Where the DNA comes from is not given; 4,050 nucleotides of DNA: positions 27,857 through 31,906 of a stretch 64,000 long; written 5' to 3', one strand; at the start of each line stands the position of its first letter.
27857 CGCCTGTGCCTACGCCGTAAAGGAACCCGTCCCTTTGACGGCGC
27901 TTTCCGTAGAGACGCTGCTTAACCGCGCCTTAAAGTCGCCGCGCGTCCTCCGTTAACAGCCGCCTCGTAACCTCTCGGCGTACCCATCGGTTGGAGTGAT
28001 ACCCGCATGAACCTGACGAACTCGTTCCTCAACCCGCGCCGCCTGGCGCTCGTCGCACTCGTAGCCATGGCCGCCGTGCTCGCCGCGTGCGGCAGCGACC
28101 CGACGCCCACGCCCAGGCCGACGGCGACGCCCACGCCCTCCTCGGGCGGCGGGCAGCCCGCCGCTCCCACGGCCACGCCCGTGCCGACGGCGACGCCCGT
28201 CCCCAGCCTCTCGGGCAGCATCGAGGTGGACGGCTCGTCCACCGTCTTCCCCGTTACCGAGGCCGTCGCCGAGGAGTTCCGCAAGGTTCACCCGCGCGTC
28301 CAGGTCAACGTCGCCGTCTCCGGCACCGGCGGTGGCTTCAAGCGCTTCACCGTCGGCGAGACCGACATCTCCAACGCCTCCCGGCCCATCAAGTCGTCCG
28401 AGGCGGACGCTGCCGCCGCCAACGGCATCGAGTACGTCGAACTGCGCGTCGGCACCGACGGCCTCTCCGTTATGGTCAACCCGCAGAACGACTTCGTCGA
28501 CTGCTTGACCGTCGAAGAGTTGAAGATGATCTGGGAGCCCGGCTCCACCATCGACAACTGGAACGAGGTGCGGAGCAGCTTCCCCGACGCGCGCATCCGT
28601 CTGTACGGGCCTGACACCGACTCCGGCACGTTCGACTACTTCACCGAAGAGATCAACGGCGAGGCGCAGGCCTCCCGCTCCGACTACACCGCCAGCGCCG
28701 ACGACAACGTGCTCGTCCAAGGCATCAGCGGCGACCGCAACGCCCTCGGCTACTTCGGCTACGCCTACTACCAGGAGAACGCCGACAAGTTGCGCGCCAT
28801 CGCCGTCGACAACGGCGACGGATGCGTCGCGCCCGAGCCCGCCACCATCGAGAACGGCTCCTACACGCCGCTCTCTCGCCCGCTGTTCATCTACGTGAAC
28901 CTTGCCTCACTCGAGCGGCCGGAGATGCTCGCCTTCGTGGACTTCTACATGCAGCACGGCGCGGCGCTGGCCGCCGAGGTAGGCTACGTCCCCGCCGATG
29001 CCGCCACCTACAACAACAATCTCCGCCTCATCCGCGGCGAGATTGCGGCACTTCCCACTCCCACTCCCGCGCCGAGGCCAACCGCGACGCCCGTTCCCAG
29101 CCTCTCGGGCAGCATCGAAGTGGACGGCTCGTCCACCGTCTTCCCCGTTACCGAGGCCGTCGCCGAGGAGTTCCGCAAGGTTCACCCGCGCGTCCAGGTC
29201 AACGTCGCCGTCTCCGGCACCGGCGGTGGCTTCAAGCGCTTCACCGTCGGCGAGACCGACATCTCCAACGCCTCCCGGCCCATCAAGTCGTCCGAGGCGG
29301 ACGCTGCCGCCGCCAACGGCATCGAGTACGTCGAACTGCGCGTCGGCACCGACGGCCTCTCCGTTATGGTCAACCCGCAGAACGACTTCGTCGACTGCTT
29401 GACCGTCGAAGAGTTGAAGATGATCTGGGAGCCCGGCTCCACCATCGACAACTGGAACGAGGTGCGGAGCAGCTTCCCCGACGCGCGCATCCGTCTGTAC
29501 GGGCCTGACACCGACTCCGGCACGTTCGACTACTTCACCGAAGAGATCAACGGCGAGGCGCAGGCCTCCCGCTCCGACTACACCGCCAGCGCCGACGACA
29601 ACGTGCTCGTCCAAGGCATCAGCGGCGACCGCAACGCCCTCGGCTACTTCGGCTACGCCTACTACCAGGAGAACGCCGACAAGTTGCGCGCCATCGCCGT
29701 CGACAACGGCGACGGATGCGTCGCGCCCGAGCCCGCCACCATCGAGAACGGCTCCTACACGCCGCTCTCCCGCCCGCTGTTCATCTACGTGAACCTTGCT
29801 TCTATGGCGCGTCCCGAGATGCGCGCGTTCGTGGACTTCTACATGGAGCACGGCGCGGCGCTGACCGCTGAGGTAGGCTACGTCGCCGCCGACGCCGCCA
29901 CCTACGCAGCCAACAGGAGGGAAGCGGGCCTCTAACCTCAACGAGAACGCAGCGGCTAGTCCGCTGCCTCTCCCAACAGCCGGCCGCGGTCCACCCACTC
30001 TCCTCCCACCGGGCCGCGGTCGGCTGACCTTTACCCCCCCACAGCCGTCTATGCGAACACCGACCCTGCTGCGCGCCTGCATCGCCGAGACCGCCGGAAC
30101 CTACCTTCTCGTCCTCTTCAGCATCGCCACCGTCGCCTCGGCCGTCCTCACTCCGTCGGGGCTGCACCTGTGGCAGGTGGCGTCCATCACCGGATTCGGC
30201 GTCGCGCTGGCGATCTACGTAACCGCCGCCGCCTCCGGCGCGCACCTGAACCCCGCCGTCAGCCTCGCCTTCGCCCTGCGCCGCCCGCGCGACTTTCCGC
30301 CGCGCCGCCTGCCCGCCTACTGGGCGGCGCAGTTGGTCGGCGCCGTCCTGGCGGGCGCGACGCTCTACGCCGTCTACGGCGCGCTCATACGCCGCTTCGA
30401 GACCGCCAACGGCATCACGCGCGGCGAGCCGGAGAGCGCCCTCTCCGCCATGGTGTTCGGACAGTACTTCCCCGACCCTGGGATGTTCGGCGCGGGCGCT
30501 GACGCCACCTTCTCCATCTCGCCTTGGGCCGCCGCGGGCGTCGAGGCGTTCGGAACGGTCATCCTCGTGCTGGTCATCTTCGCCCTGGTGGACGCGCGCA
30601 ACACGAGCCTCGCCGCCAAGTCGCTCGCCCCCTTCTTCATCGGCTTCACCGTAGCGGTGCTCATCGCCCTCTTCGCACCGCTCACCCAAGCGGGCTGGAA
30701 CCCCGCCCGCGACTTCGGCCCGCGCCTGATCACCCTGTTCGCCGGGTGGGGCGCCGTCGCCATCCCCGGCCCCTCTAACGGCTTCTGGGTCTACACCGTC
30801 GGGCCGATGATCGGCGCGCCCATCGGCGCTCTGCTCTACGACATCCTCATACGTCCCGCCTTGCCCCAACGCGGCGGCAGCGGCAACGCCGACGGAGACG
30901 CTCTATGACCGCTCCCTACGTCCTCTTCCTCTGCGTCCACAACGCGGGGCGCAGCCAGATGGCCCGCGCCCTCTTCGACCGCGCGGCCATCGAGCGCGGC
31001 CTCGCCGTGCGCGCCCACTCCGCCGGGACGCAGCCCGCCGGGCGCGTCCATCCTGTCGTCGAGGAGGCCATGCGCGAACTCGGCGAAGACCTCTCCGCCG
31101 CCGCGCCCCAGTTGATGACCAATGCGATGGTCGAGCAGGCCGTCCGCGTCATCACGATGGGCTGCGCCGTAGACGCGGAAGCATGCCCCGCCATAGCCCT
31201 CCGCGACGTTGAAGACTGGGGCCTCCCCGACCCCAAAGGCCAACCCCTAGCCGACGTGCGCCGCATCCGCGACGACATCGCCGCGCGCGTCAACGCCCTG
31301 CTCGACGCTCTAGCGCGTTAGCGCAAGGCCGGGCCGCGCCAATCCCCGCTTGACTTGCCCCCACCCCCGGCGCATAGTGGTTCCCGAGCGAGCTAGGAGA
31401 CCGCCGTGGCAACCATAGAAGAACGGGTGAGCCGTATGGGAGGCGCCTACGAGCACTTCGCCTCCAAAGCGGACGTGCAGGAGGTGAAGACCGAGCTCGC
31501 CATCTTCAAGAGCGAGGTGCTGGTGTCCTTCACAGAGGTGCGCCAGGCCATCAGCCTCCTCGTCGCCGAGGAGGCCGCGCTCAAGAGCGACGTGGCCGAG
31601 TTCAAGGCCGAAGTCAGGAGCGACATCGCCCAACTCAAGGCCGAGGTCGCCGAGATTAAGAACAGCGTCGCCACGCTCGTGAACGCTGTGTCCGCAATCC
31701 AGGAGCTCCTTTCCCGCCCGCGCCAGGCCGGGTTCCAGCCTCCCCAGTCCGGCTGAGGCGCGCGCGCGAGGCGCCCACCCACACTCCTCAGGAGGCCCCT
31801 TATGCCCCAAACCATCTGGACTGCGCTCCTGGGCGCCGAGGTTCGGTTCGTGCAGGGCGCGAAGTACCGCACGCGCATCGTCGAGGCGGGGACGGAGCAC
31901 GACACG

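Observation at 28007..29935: Single lipoprotein made of two almost identical PstS phosphate-binding domains (894-bp tandem duplication)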

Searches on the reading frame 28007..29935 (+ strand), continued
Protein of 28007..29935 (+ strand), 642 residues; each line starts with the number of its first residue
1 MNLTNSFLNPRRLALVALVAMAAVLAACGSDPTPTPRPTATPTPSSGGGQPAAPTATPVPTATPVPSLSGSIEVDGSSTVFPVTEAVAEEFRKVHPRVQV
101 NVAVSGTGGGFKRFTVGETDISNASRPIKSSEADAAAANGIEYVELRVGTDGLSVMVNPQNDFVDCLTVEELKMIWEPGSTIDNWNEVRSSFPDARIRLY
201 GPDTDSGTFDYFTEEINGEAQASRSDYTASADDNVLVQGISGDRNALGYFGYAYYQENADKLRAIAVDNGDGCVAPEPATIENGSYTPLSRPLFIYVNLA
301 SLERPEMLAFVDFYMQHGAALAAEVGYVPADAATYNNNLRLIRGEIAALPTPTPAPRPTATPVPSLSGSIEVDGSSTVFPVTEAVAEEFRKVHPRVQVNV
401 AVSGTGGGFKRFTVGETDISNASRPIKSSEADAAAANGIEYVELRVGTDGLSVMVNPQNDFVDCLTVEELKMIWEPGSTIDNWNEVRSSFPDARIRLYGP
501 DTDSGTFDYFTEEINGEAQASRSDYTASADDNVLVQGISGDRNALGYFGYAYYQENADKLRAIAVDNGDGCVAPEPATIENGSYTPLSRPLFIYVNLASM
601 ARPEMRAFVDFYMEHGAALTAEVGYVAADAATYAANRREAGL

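Call 66: fold_search(model_id=the predicted structure, library=pdb)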
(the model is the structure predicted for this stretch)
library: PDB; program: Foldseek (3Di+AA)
matches with E <= 10: 1321; with E <= 0.001: 681
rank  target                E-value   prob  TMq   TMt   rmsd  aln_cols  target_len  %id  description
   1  4jwo                  6.9e-37  1.00  0.41  0.87   2.7       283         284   53  The crystal structure of a possible phosphate binding protein from Planctomyces limnophilus DSM 3776 (released 2013-04-24)
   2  9jwy                  1.0e-21  1.00  0.34  0.68   4.1       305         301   30  Crystal structure of PstS from Candidatus Pelagibacter sp. HTCC7211 in complex with phosphate (released 2025-07-30)
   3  4omb_A                1.1e-21  1.00  0.37  0.74   4.0       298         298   22  Phosphate binding protein (released 2014-12-10)
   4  4gd5_A                5.3e-20  1.00  0.33  0.78   3.8       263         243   28  X-ray Crystal Structure of a Putative Phosphate ABC Transporter Substrate-Binding Protein with Bound Phosphate from Cl (released 2012-08-15)
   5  4pqj_A                1.4e-19  1.00  0.35  0.77   3.9       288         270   22  Crystal structure of a phosphate binding protein (released 2015-03-18)
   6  4pqj_C                8.1e-19  1.00  0.35  0.78   3.9       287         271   22  Crystal structure of a phosphate binding protein (released 2015-03-18)
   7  4q8r                  2.4e-18  1.00  0.33  0.78   3.8       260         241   28  Crystal structure of a Phosphate Binding Protein (PBP-1) from Clostridium perfringens (released 2014-11-05)
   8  4n13                  8.3e-18  1.00  0.33  0.75   3.9       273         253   22  Crystal Structure of PstS (BB_0215) from Borrelia burgdorferi (released 2014-01-22)
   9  9l8j_A                1.4e-17  1.00  0.32  0.74   4.0       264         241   24  Crystal structure of a putative phosphate binding protein from Synechocystis sp. PCC 6803 reveals an evolutionary hots (released 2025-12-31)
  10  9l8j_D                2.4e-17  1.00  0.31  0.73   4.0       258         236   26  Crystal structure of a putative phosphate binding protein from Synechocystis sp. PCC 6803 reveals an evolutionary hots (released 2025-12-31)
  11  1twy_F                2.6e-17  1.00  0.34  0.83   3.3       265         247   24  Crystal structure of an ABC-type phosphate transport receptor from Vibrio cholerae (released 2004-12-21)
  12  9l8j_B                1.0e-16  1.00  0.31  0.74   3.9       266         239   26  Crystal structure of a putative phosphate binding protein from Synechocystis sp. PCC 6803 reveals an evolutionary hots (released 2025-12-31)
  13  8ods                  1.3e-16  1.00  0.34  0.65   4.5       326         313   17  Phosphate-Binding Protein (PstS) from Xanthomonas citri pv. citri A306 bound to phosphate (released 2023-10-11)
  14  2z22_A                1.5e-16  1.00  0.33  0.60   4.7       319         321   18  Crystal structure of phosphate preplasmic binding protein psts from yersinia pestis (released 2007-10-30)
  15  7dm1_A                2.0e-16  1.00  0.35  0.63   4.4       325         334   16  crystal structure of the M.tuberculosis phosphate ABC transport receptor PstS-1 in complex with Fab p4-36 (released 2020-12-23)
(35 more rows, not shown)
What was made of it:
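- On PstS family phosphate ABC transporter substrate-binding protein (TIGR02136 / PF12849): The top 41 Foldseek PDB hits are all PstS or phosphate-binding proteins (call 66).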

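Call 78: find_related_loci(query=window:28007-29935:+, collection=metagenome_contigs, flank=4000)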
Query window:28007-29935:+ (642 aa) in metagenome_contigs; peptide patterns used: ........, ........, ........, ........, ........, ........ (x = any residue, [..] = any of these).
127 stretches matched a pattern; 64 encode a relative of the query (tblastn E <= 1e-3); 64 distinct loci.
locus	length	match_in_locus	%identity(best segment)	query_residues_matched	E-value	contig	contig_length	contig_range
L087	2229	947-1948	63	9-637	3e-147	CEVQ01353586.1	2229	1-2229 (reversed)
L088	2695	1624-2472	73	67-637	2e-142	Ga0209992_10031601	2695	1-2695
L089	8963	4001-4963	67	13-633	4e-134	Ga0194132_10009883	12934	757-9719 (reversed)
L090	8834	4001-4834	72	67-637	4e-133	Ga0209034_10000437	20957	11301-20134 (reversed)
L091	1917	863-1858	59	1-637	4e-141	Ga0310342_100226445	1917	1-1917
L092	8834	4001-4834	69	67-637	4e-131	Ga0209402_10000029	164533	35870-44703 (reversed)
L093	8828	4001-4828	71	67-639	4e-126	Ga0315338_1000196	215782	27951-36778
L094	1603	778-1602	70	16-603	3e-136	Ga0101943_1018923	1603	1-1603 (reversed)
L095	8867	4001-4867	71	51-637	1e-121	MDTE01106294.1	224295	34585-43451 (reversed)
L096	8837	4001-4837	66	60-636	1e-121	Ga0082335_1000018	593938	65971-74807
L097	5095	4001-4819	71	67-637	4e-121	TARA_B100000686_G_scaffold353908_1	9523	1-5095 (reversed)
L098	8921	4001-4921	63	67-637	3e-118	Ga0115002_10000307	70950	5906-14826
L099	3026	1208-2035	64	67-637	6e-123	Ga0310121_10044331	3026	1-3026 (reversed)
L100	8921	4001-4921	63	67-637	2e-117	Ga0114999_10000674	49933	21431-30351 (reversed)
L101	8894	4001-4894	64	67-637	2e-117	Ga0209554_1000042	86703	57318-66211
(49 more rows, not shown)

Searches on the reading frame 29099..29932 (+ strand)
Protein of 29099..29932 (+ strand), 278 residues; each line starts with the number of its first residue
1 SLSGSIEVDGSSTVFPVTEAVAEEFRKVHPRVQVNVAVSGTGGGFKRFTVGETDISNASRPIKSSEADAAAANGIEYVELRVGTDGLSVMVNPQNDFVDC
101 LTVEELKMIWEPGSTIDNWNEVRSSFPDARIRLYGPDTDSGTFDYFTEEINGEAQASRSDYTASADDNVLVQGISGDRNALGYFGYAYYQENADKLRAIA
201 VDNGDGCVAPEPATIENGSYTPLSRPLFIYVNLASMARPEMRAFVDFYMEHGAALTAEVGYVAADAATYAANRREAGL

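Call 43: search_protein_representatives(protein=window:29099-29932:+)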
Query: 278 residues. Proteins with E-value up to 0.001 (for the whole library): 11344; up to 1e-10: 5568; up to 1e-30: 1247. The best 150 are listed.
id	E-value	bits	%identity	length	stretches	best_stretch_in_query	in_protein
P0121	2.1e-218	738.7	61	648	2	2-269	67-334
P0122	1.7e-151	519.4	47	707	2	6-274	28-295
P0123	9.9e-124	428.4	48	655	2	3-270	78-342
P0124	7.0e-115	399.4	62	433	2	8-185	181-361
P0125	9.0e-103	359.7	62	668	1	9-278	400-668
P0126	3.1e-100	351.4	69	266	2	2-128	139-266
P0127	3.3e-100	351.3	57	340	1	2-271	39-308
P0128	4.0e-100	351.0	63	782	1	2-273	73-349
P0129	4.0e-100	351.0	59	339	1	6-277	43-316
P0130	7.0e-100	350.2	42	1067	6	116-265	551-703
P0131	1.4e-99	349.2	58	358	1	3-269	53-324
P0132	2.7e-99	348.3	79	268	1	2-202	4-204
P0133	3.8e-98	344.5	62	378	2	121-272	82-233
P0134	6.5e-96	337.2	60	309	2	2-192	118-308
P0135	8.4e-96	336.8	68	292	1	53-274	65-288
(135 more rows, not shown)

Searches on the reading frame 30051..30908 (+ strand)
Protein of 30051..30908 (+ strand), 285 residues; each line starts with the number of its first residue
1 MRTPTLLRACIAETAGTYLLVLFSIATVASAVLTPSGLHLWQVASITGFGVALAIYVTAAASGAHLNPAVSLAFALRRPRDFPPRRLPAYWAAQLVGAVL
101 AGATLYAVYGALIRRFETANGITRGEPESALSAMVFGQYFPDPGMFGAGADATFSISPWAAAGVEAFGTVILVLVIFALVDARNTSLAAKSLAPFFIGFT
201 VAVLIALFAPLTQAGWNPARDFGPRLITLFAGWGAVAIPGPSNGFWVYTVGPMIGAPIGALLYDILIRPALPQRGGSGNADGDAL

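Call 8: search_protein_families(library=pfam, proteins=[window:30051-30908:+], max_evalue=0.001)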
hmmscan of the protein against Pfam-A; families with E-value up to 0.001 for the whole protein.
window:30051-30908:+ (285 aa): 1 family
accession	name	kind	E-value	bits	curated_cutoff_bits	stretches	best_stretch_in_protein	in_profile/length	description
PF00230.25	MIP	-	4.4e-46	157.9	25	1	2-263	3-222/222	Major intrinsic protein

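Call 54: search_protein_families(library=ncbifam, proteins=[window:30051-30908:+], max_evalue=0.00001)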
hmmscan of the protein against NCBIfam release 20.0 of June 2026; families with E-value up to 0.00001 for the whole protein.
window:30051-30908:+ (285 aa): 4 families
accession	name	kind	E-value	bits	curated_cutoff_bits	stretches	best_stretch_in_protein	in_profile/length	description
TIGR00861.1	MIP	subfamily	5.6e-48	163.6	171.25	1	12-263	1-224/224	MIP family channel protein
NF003838.0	PRK05420.1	equivalog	3.5e-20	72.5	256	1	8-267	3-227/231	aquaporin Z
NF045553.1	AquGlycerPorinGla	equivalog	1.7e-15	57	400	2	11-122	10-122/290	aquaglyceroporin Gla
NF043012.1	LacAcidTportLarD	equivalog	2.3e-06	27.2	390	0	10-110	4-102/237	D/L-lactic acid transporter LarD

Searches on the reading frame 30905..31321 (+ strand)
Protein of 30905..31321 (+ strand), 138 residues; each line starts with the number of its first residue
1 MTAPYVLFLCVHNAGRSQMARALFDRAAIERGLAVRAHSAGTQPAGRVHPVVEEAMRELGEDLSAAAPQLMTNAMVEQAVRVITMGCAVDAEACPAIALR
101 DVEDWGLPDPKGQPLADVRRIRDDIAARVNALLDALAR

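Call 8: search_protein_families(library=pfam, proteins=[window:30905-31321:+], max_evalue=0.001)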
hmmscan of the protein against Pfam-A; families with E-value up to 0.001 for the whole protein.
window:30905-31321:+ (138 aa): 1 family
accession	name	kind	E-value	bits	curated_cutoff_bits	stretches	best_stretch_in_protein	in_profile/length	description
PF01451.26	LMWPc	-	2.7e-18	67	23.2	1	6-133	1-144/144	Low molecular weight phosphotyrosine protein phosphatase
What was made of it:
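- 30905..31321 (+): LMWP-type arsenate-reductase-like protein (motif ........). Its start overlaps the MIP stop by 4 nt. PF01451 (call 8).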

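Call 54: search_protein_families(library=ncbifam, proteins=[window:30905-31321:+], max_evalue=0.00001)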
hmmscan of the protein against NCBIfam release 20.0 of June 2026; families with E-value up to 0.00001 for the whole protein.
window:30905-31321:+ (138 aa): 3 families
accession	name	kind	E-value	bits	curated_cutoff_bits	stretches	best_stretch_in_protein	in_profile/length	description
NF010053.0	PRK13530.1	subfamily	6.5e-17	62.1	215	1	5-131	5-127/133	arsenate reductase (thioredoxin)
TIGR02689.1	ars_reduc_gluta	equivalog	9.9e-17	61.3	157.6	1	6-132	3-125/126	arsenate reductase, glutathione/glutaredoxin type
TIGR02691.1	arsC_pI258_fam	equivalog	5.6e-14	52.5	174.3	1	6-131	1-128/129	arsenate reductase (thioredoxin)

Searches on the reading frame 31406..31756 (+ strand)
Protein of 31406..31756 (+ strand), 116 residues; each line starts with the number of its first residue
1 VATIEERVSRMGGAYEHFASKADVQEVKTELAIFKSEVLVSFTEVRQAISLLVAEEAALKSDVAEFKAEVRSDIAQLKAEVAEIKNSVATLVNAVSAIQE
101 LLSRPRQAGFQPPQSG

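Call 8: search_protein_families(library=pfam, proteins=[window:31406-31756:+], max_evalue=0.001)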
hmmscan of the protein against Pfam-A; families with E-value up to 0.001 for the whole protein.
window:31406-31756:+ (116 aa): 1 family
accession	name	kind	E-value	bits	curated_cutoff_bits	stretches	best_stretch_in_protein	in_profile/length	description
PF07798.16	CCDC90-like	-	0.00054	20.3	33.5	1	10-81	34-106/175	Coiled-coil domain-containing protein 90-like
